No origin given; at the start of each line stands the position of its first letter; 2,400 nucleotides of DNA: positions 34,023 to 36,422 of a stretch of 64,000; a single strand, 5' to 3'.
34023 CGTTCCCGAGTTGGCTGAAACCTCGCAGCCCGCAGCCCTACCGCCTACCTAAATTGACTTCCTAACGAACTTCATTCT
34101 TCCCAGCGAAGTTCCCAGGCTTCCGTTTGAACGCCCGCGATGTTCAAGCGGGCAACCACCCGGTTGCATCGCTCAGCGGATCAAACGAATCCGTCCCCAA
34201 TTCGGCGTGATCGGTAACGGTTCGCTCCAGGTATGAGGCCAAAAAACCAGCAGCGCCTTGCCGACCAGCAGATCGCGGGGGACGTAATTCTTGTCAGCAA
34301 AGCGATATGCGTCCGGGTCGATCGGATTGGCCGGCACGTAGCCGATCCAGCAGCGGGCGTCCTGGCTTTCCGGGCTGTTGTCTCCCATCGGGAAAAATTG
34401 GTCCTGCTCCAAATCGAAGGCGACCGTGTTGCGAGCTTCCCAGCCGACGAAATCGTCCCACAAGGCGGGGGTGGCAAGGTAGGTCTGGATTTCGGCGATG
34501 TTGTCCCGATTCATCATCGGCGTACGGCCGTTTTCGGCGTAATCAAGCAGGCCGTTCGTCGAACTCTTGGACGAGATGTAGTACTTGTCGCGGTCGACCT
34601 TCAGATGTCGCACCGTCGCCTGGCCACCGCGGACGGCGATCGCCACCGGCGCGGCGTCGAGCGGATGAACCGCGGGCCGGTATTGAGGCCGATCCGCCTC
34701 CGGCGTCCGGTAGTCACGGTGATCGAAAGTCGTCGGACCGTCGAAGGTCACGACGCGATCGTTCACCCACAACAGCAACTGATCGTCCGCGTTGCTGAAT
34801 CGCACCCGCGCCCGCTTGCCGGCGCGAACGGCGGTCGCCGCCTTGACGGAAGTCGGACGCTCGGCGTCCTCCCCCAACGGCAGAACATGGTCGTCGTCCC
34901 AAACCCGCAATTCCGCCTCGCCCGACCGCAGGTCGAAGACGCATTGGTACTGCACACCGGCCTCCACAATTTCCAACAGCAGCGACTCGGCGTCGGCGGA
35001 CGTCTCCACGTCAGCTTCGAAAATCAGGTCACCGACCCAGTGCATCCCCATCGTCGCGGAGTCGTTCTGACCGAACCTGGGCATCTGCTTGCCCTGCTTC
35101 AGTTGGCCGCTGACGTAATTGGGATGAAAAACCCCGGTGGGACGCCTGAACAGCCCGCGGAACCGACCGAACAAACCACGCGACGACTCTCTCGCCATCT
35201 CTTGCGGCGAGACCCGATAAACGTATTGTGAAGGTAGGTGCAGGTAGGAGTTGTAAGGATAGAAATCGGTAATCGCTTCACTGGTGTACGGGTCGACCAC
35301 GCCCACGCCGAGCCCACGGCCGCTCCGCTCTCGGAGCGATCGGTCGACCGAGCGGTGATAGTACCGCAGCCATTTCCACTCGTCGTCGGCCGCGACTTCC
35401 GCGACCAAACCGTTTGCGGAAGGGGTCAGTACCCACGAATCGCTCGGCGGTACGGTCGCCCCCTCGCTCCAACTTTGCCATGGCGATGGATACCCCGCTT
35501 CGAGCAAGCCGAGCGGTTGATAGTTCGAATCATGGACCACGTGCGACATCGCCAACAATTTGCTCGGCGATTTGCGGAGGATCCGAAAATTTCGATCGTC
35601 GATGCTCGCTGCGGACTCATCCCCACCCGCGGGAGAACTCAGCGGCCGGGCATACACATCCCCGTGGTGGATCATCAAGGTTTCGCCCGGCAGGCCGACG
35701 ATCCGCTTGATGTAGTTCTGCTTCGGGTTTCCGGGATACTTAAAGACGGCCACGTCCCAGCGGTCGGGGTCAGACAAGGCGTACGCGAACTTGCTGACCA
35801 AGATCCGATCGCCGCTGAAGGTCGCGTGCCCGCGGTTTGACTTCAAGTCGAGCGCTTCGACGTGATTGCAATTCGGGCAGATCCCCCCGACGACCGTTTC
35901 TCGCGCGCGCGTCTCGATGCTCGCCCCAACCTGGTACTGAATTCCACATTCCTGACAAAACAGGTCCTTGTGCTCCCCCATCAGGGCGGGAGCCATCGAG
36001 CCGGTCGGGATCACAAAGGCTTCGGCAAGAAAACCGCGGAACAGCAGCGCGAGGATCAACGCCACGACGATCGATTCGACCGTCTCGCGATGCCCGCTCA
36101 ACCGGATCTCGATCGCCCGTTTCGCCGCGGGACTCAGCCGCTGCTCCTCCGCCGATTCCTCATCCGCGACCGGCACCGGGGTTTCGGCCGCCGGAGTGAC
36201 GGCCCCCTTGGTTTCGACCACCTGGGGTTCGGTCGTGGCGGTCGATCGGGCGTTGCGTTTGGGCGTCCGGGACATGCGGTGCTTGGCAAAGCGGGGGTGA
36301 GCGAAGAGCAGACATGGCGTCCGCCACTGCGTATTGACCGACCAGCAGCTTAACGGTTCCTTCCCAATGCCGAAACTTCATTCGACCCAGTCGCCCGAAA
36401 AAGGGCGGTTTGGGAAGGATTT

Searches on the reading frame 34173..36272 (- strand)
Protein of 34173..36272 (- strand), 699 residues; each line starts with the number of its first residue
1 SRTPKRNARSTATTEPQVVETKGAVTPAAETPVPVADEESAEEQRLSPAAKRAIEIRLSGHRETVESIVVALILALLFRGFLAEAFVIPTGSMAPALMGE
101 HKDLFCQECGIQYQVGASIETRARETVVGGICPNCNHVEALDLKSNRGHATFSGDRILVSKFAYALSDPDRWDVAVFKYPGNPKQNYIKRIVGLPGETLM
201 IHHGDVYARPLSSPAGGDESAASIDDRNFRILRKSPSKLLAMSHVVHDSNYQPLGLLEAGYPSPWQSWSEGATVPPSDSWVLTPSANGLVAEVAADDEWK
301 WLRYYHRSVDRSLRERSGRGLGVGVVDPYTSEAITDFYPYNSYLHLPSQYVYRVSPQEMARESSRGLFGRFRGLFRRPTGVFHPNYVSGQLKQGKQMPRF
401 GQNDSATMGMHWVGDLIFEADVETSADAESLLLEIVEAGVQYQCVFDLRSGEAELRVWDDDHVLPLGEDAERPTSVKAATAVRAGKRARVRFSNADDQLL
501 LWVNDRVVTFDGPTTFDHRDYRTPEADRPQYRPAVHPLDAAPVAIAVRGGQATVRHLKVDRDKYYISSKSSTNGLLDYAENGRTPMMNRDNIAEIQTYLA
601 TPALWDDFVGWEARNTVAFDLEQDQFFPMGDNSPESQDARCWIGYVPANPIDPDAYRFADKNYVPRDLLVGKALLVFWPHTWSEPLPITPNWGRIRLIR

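Call 45: search_protein_families(library=pfam, proteins=[window:34173-36272:-], max_evalue=0.00001)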
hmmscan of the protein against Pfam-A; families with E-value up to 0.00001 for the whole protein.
window:34173-36272:- (699 aa): 1 family
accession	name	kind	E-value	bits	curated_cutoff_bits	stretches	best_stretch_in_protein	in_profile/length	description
PF10502.14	Peptidase_S26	-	7.1e-29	101.4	22.9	1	151-208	37-94/168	Signal peptidase, peptidase S26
